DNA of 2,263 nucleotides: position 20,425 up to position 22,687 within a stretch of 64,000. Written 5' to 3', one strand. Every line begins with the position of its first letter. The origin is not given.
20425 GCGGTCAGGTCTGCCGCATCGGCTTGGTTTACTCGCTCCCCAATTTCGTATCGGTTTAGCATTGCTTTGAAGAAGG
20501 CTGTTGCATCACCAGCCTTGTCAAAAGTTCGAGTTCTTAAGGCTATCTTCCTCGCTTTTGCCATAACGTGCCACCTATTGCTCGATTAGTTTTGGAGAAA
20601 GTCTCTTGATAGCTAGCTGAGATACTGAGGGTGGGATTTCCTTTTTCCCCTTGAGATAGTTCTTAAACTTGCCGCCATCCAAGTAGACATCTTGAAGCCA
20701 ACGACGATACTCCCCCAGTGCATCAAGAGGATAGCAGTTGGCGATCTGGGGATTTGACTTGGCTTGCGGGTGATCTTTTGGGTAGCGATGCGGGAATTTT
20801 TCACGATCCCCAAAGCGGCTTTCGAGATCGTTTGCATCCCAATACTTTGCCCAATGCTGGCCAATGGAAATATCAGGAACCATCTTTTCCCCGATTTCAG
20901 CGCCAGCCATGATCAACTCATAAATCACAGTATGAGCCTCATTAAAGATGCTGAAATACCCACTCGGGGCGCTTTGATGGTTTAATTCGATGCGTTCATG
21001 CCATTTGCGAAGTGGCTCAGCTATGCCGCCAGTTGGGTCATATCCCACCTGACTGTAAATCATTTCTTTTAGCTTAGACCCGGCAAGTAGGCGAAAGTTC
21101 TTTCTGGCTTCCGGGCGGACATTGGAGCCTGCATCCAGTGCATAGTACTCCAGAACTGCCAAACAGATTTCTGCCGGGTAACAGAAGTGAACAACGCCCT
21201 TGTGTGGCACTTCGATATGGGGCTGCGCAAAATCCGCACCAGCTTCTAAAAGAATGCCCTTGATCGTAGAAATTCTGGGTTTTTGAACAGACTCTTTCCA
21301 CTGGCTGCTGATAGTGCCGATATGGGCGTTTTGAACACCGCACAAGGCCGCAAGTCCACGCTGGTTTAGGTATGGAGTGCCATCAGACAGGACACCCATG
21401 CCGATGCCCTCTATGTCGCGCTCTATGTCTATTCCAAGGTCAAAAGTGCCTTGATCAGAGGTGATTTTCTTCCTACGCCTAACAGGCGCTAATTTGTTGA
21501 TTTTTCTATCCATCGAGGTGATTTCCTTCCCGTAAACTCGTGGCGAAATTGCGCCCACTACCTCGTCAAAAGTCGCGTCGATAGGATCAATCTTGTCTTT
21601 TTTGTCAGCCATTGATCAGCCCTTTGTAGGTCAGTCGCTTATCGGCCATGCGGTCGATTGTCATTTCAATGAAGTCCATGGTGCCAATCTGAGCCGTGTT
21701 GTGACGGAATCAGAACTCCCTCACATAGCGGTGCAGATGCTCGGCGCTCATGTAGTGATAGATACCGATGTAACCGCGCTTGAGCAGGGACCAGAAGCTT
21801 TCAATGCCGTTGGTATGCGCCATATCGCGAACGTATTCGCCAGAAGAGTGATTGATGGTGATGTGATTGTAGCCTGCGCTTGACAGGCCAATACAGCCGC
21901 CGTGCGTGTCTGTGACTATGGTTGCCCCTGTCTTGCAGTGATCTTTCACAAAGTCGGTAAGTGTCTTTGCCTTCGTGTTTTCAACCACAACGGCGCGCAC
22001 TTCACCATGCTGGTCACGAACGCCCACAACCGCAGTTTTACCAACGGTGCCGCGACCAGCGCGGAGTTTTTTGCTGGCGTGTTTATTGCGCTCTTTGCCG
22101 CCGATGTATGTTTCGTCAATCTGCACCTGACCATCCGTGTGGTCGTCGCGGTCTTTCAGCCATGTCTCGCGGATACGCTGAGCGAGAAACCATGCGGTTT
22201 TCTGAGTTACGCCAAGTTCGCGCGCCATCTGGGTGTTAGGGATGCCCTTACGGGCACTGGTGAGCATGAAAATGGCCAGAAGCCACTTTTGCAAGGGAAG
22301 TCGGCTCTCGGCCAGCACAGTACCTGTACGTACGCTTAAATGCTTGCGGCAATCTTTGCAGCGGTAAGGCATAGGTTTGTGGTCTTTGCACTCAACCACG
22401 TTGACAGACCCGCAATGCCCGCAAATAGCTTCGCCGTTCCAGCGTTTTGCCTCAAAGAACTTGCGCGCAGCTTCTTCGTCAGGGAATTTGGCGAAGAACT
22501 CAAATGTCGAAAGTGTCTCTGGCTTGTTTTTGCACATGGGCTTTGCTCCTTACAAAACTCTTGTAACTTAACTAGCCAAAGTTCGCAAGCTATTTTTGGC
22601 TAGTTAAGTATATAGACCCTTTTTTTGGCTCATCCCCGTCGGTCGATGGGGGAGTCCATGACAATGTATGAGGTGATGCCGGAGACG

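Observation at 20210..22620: IS1595 transposon carrying a BstA-like anti-phage gene plus a DCL partner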

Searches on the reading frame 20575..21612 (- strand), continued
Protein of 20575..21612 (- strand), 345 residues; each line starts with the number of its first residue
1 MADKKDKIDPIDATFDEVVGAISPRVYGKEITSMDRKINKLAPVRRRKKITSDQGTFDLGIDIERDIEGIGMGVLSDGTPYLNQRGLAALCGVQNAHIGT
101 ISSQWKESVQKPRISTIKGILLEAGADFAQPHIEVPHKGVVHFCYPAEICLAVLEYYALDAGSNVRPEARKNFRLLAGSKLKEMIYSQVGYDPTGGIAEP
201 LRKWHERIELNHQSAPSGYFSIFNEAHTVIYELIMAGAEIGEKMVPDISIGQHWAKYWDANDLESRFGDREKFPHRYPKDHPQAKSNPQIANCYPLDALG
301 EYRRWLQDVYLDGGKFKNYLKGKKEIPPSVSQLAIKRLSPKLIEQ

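Call 41: search_protein_families(library=padloc, proteins=[L014:7272-8003:+, L019:7381-7680:-, L011:5967-6740:-, L020:7234-8001:+, L022:7059-7562:-, L022:7559-7957:-, L029:2814-3284:-, L029:2402-2836:-, L017:2872-3627:+, L039:7044-7715:-], max_evalue=0.01)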
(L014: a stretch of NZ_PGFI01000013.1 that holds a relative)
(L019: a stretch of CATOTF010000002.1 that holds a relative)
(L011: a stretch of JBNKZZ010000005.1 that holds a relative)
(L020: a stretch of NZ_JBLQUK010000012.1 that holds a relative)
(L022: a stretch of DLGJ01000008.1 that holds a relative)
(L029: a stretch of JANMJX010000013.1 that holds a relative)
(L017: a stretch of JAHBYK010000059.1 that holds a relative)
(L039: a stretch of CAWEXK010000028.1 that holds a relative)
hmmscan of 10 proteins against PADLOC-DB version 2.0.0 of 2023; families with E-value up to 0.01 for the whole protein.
L014:7272-8003:+ (243 aa): 0 families

L019:7381-7680:- (99 aa): 0 families

L011:5967-6740:- (257 aa): 0 families

L020:7234-8001:+ (255 aa): 0 families

L022:7059-7562:- (167 aa): 18 families
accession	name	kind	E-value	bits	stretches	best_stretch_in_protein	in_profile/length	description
PDLC04141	capP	-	1.7e-28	97.7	1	5-159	3-150/242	capP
PDLC03954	RmrA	-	6.6e-13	46.3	1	6-159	140-287/380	-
PDLC03949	RmrA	-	2.4e-11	41.1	1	65-159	178-262/363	-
PDLC03944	RmrA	-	3e-10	37.7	1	4-158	125-279/384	-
PDLC03947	RmrA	-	3.7e-10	37.2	1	64-158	195-286/383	-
PDLC03952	RmrA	-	2.4e-09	34.6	1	52-156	196-296/395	-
PDLC03953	RmrA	-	4.7e-09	34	1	70-150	202-271/373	-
PDLC03945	RmrA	-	4.3e-08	30.7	1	63-158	195-289/394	-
PDLC03946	RmrA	-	8.7e-08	29.3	1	65-159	179-264/357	-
PDLC03982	PD-Lambda-2_B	-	9.8e-08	29.7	1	78-156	292-370/402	-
PDLC03951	RmrA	-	1.3e-07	28.9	1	65-158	194-281/400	-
PDLC03948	RmrA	-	5.9e-07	26.7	1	63-158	194-285/397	-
PDLC04776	PDC-M69B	-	1.3e-06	26.3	1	65-138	70-142/272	-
PDLC03943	RmrA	-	2.3e-06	25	1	71-137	187-241/370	-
PDLC03950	RmrA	-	2.3e-06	24.9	1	65-155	185-271/369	-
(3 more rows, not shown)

L022:7559-7957:- (132 aa): 0 families

L029:2814-3284:- (156 aa): 0 families

L029:2402-2836:- (144 aa): 0 families

L017:2872-3627:+ (251 aa): 1 family
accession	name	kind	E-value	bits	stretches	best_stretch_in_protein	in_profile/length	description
PDLC04353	PDC-M04A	-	3.3e-07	27.9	1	4-64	7-64/232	-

L039:7044-7715:- (223 aa): 1 family
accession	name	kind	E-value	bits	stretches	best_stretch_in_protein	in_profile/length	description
PDLC01964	CARF_2OG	-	5.7e-46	155.3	1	43-204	191-351/353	-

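Call 44: find_encoding_contigs(protein=window:20575-21612:-, flank=4000, max_places=10)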
Protein window:20575-21612:- (345 aa): 22 contigs read that carry it; 2 places shown.
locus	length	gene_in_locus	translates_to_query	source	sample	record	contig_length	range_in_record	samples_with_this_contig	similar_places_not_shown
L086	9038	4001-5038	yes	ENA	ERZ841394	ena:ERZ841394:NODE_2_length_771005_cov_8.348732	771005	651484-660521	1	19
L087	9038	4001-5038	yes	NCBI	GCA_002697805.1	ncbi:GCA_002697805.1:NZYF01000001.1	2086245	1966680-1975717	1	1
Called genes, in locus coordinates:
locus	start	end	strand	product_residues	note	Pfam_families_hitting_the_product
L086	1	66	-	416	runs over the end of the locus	PF00578:AhpC-TSA, PF13640:2OG-FeII_Oxy_3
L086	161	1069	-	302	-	PF03824:NicO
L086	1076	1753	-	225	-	PF06226:DUF1007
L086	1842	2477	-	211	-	PF01810:LysE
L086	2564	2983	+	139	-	PF13404:HTH_AsnC-type, PF13412:HTH_24, PF01037:AsnC_trans_reg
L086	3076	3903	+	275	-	PF12760:Zn_ribbon_IS1595, PF12762:DDE_Tnp_IS1595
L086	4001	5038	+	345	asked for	PF26567:BstA_C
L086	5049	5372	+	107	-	PF11523:DUF3223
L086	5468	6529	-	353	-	PF04069:OpuAC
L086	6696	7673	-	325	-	PF00528:BPD_transp_1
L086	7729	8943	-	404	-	PF00005:ABC_tran, PF13555:AAA_29 (weak), PF13304:AAA_21 (faint), PF00571:CBS (faint)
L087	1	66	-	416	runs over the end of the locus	PF00578:AhpC-TSA, PF13640:2OG-FeII_Oxy_3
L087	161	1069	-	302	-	PF03824:NicO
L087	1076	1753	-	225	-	PF06226:DUF1007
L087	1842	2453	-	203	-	PF01810:LysE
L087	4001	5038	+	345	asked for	PF26567:BstA_C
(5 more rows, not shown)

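Call 45: search_dna_similar(query=window:20575-21612:-, collection=phages, mode=protein, max_rows=25, rows=spread)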
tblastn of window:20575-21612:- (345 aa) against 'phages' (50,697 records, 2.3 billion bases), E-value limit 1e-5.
Records with a match: 12; places in all: 12; records where one place covers at least 80% of the query: 9.
Best place of each record, by identity: <60% 12.
By first word of the organism name: Salmonella 6; Lederbergvirus 2; Pseudomonas 2; Klebsiella 1; Enterobacteria 1.
By host as written in the record: - 2; Salmonella enterica serotype Enteritidis E2331 2; Salmonella enterica subsp. enterica serovar Typhimurium 497 Hfr 1; Pseudomonas aeruginosa strain 3-38 1; Salmonella enterica subsp. enterica serovar Kentucky 1; Salmonella enterica subsp. enterica serovar Typhimurium UB-20, LT2 1; Salmonella enterica subsp. enterica 1; Pseudomonas protegens CEMTC 4060 1; and 2 more.
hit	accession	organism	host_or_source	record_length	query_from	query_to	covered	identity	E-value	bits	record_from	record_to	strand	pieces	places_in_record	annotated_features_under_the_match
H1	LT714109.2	Lederbergvirus BTP1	Salmonella enterica sub species ...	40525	16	323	89%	41.6%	1e-62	221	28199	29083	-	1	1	st313-td: ST313-td protein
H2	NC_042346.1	Lederbergvirus BTP1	Salmonella enterica sub species ...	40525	16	323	89%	41.6%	1e-62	221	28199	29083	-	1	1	st313-td: BstA abortive infection system, replication inhibitor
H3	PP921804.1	Salmonella phage vB_ST415_1NRH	Salmonella enterica subsp. enterica ...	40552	16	323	89%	41.6%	1e-62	221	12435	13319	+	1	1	hypothetical protein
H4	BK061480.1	Pseudomonas phage vB_PaeS-D14H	Pseudomonas aeruginosa strain 3-38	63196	74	335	76%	48.7%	6e-76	259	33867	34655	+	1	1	hypothetical protein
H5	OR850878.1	Salmonella phage S.Kent 1-2-1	Salmonella enterica subsp. enterica ...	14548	16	323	89%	41.2%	2e-62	220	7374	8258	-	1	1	record has no annotation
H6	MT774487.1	Salmonella phage MG40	Salmonella enterica subsp. enterica ...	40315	16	323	89%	41.2%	2e-62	220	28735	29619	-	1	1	hypothetical protein | ribosome_binding_site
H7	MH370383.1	Salmonella phage S137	Salmonella enterica serotype ...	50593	44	323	80%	44.0%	1e-50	225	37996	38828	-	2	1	hypothetical protein (x2)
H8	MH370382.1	Salmonella phage S135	Salmonella enterica serotype ...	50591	44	323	80%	44.0%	1e-50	225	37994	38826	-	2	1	hypothetical protein (x2)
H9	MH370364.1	Salmonella phage S107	Salmonella enterica subsp. enterica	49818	44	323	80%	44.0%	1e-50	225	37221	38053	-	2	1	hypothetical protein (x2)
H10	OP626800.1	Pseudomonas phage PseuP_222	Pseudomonas protegens CEMTC 4060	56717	38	335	86%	37.2%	1e-49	184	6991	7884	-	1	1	hypothetical protein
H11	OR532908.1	Klebsiella phage RCIP0114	Klebsiella pneumoniae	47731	74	338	77%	38.9%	1e-52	192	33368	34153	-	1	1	hypothetical protein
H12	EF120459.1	Enterobacteria phage CL707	Escherichia coli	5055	74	324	73%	38.6%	1e-46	174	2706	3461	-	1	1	immunity region | hypothetical protein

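Call 52: find_related_loci(query=A1, collection=viral_contigs, flank=6000)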
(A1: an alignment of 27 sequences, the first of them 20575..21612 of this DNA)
Query A1 (345 aa) in viral_contigs; peptide patterns used: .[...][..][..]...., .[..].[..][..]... (x = any residue, [..] = any of these).
130 stretches matched a pattern; 16 encode a relative of the query (tblastn E <= 1e-3); 16 distinct loci.
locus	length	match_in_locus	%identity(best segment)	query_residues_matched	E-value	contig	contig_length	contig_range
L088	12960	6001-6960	63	23-341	9e-138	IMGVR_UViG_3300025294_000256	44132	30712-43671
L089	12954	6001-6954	64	29-345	5e-138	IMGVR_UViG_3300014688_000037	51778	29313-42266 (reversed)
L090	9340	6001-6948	64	29-343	2e-137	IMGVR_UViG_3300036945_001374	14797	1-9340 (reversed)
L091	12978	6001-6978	64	10-335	4e-136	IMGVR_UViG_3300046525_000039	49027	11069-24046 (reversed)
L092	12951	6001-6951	64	28-338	3e-135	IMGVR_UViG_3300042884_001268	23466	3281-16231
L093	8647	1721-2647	63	29-338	3e-132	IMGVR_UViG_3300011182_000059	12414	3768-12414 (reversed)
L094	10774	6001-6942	63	29-343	3e-131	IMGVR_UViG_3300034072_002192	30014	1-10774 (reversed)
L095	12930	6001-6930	65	28-338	4e-136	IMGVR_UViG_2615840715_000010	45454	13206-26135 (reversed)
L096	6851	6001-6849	67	24-310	7e-129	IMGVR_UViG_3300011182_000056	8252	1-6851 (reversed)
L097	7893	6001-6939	65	29-340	3e-137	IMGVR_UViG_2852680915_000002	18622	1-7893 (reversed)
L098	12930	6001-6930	61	34-345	6e-126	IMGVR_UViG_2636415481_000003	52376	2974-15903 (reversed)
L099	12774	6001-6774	68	28-289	3e-117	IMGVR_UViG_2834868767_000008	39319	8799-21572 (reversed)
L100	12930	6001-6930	65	28-338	4e-136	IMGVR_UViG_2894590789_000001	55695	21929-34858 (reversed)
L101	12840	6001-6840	38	59-338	5e-63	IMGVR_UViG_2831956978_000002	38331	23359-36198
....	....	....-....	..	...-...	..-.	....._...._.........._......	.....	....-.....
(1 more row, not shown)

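Call 58: search_solved_structures(query=A1, max_evalue=0.01)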
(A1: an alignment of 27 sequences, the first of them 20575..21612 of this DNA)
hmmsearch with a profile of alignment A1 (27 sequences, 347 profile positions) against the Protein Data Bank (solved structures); distinct sequences matched with E-value up to 0.01: 0.

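Call 64: predict_structure(alignment_id=A1)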
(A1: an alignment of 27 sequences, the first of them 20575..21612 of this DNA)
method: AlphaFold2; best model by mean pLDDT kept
length: 345 residues; sequences in the alignment: 27
mean_pLDDT: 69.6   pTM: 0.44
mean pLDDT of the five models: 69.6, 67.3, 67.0, 61.6, 60.0
residues with pLDDT >= 90: 45; 70-90: 151; 50-70: 79; < 50: 70
segments of 3 or more residues with pLDDT < 50: 1-57, 337-345
pLDDT, mean of each block of 10 residues (from residue 1): 36 43 35 30 31 45 78 86 91 89 88 92 89 84 91 93 88 83 78 59 63 75 76 60 63 86 88 75 68 83 77 55 54 47 37
secondary structure, 60 per line:
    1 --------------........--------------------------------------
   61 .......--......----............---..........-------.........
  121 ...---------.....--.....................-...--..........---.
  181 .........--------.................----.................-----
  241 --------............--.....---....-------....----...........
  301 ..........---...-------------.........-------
elements in order: H15-22 E61-67 E70-75 E80-83 H84-91 H95-104 H112-123 E133-137 E140-146 H147-160 H167-176 H180-189 H198-214 E219-221 H222-235 H249-260 H263-267 E271-274 H282-285 E290-295 H296-310 H330-338

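Call 66: fold_search(model_id=the predicted structure, library=pdb)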
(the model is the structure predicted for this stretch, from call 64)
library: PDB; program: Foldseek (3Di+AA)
matches with E <= 10: 204; with E <= 0.001: 0
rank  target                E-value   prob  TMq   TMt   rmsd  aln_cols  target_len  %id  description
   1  8u0g_B                5.3e-02  0.47  0.19  0.28  12.1       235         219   11  Full-length dimer of DNA-Damage Response Protein C from Deinococcus radiodurans - Crystal form xMJ7124 (released 2023-09-06)
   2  7udi_A                1.1e-01  0.33  0.20  0.28  12.3       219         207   12  Full-length dimer of DNA-Damage Response Protein C from Deinococcus radiodurans (released 2023-02-22)
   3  7udi_B                1.4e-01  0.28  0.18  0.25  15.1       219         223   12  Full-length dimer of DNA-Damage Response Protein C from Deinococcus radiodurans (released 2023-02-22)
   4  7qvb_B                1.5e-01  0.25  0.18  0.24  13.7       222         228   13  Crystal structure of the DNA-binding protein DdrC from Deinococcus radiodurans (released 2022-06-22)
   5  8u1j                  1.6e-01  0.44  0.15  0.40   8.0       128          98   17  N-Terminal domain of DNA-Damage Response Protein C (DdrC) from Deinococcus radiodurans - Crystal form xMJ7102 (released 2023-09-20)
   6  4pdy                  2.7e-01  0.08  0.14  0.15  22.9       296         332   14  Crystal structure of aminoglycoside phosphotransferase from Alicyclobacillus acidocaldarius subsp. acidocaldarius DSM 44 (released 2014-05-07)
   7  7qvb_A                3.9e-01  0.41  0.20  0.29   8.1       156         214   15  Crystal structure of the DNA-binding protein DdrC from Deinococcus radiodurans (released 2022-06-22)
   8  6brd_C                5.8e-01  0.03  0.09  0.07  25.0       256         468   12  Crystal structure of rifampin monooxygenase from Streptomyces venezuelae, complexed with rifampin and FAD (released 2017-12-13)
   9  9kom                  6.1e-01  0.02  0.09  0.10  33.3       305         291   10  Cryo-EM structure of human pannexin-3 protomer (released 2025-01-15)
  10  5e9x                  7.2e-01  0.05  0.09  0.06  20.5       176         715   15  Crystal structure of Mycobacterium tuberculosis malate synthase in complex with 2-chloro-6H-thieno[2,3-b]pyrrole-5-carbo (released 2016-10-26)
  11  5ecv                  7.7e-01  0.06  0.10  0.06  15.5       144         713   16  Crystal structure of Mycobacterium tuberculosis malate synthase in complex with 2-hydroxy-4-(4-methyl-1H-indol-5-yl)-4-o (released 2016-10-26)
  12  2jhn_A                8.1e-01  0.08  0.11  0.13  20.6       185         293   11  3-methyladenine dna-glycosylase from Archaeoglobus fulgidus (released 2007-04-10)
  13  8rug_B                8.6e-01  0.06  0.12  0.12  21.8       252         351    8  Crystal structure of Rhizobium etli L-asparaginase ReAV C189A mutant (released 2024-04-17)
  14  6c7b                  9.1e-01  0.07  0.11  0.06  20.2       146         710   16  Crystal structure of Mycobacterium tuberculosis malate synthase in complex with Methoxynaphthyldiketoacid (released 2018-09-05)
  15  5h8p                  9.6e-01  0.05  0.10  0.06  13.8       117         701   15  Crystal structure of Mycobacterium tuberculosis malate synthase in apo form (released 2016-10-26)
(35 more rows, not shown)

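Call 89: fold_search(model_id=the predicted structure, library=viral)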
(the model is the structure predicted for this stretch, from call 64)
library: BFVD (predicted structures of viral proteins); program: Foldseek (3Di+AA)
matches with E <= 10: 201; with E <= 0.001: 1
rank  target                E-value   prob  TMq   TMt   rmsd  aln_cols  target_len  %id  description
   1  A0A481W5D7            9.8e-04  0.99  0.23  0.21  14.7       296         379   10  Antirepressor protein C-terminal domain-containing protein [Fusobacterium phage Fnu1]
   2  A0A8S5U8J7            1.2e-03  0.91  0.21  0.19  24.8       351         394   10  Repressor domain protein [Siphoviridae sp. ct9j27]
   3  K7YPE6                1.3e-03  0.97  0.26  0.27  17.5       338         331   12  (no name in the UniProt tables at hand)
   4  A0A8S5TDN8            2.4e-03  0.60  0.17  0.20  21.9       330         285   11  Repressor domain protein [Siphoviridae sp. ctNnX9]
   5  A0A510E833            4.2e-03  1.00  0.25  0.38  14.1       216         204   11  (no name in the UniProt tables at hand)
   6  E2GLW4                1.5e-02  0.99  0.22  0.45   4.8       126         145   17  AB1gp26 [Acinetobacter phage AB1]
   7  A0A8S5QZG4            2.4e-02  0.66  0.17  0.28  16.4       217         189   12  KilA-N DNA-binding domain-containing protein [Siphoviridae sp. ctvFN21]
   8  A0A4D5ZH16            2.5e-02  0.85  0.24  0.36  13.2       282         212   10  (no name in the UniProt tables at hand)
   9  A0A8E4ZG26            3.7e-02  0.77  0.23  0.37  16.6       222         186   11  KilA-N domain protein [Winogradskyella phage Peternella_1]
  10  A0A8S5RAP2            4.1e-02  0.54  0.24  0.22  23.6       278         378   12  KilA protein [virus sp. ctuZj11]
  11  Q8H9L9                6.5e-02  0.21  0.17  0.19  18.8       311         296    9  ORF48 [Vibrio phage VHML]
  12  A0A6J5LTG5            9.0e-02  0.16  0.15  0.15  25.0       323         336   11  Uncharacterized protein [uncultured Caudovirales phage]
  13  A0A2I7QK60            1.5e-01  0.44  0.21  0.33  14.7       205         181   10  (no name in the UniProt tables at hand)
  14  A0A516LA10            1.9e-01  0.63  0.17  0.43   9.0       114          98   18  (no name in the UniProt tables at hand)
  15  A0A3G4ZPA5            2.1e-01  0.33  0.16  0.20  16.0       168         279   10  BRO-N domain containing protein [Terrestrivirus sp.]
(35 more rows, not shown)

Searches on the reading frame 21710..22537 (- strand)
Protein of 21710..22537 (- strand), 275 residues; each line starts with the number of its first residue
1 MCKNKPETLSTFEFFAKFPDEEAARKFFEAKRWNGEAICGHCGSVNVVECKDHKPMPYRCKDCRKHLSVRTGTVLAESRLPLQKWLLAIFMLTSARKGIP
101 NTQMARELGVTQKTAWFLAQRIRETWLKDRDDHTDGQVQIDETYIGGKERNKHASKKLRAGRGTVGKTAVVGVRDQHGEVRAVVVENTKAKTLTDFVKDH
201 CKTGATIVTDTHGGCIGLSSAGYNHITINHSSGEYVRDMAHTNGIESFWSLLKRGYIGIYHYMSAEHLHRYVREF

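Call 4: search_protein_families(library=pfam, proteins=[window:21710-22537:-], max_evalue=0.1)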
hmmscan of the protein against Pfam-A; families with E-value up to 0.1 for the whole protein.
window:21710-22537:- (275 aa): 3 families
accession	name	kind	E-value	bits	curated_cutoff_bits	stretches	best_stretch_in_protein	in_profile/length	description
PF12762.13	DDE_Tnp_IS1595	-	1.6e-38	132.5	27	1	135-275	3-148/153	ISXO2-like transposase domain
PF12760.12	Zn_ribbon_IS1595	-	2e-08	34.5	25.4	1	19-66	1-46/46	Transposase zinc-ribbon domain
PF12809.12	Metallothi_Euk2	-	0.023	15.5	27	0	195-214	11-30/69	Eukaryotic metallothionein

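Call 5: search_protein_families(library=padloc, proteins=[window:21710-22537:-], max_evalue=0.1)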
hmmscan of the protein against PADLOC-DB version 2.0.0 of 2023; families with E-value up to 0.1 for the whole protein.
window:21710-22537:- (275 aa): 0 families

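Call 6: search_protein_families(library=ncbifam, proteins=[window:21710-22537:-], max_evalue=0.1)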
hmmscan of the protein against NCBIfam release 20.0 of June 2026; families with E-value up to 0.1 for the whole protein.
window:21710-22537:- (275 aa): 5 families
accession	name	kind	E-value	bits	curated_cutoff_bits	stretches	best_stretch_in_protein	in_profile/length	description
NF033547.1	transpos_IS1595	equivalog_domain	1.5e-54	185.1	75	1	78-275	2-208/215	IS1595 family transposase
NF033550.5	transpos_ISL3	equivalog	0.017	14.2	180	1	58-200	50-171/370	ISL3 family transposase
NF041259.1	mono_DmmA_fam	domain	0.03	14.6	60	1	36-71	51-84/101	dimethylamine monooxygenase subunit DmmA family protein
NF002620.0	PRK02277.1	subfamily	0.043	13.5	115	1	96-159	16-77/201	orotate phosphoribosyltransferase-like protein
NF033545.0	transpos_IS630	equivalog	0.056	12.9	100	0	91-129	5-43/299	IS630 family transposase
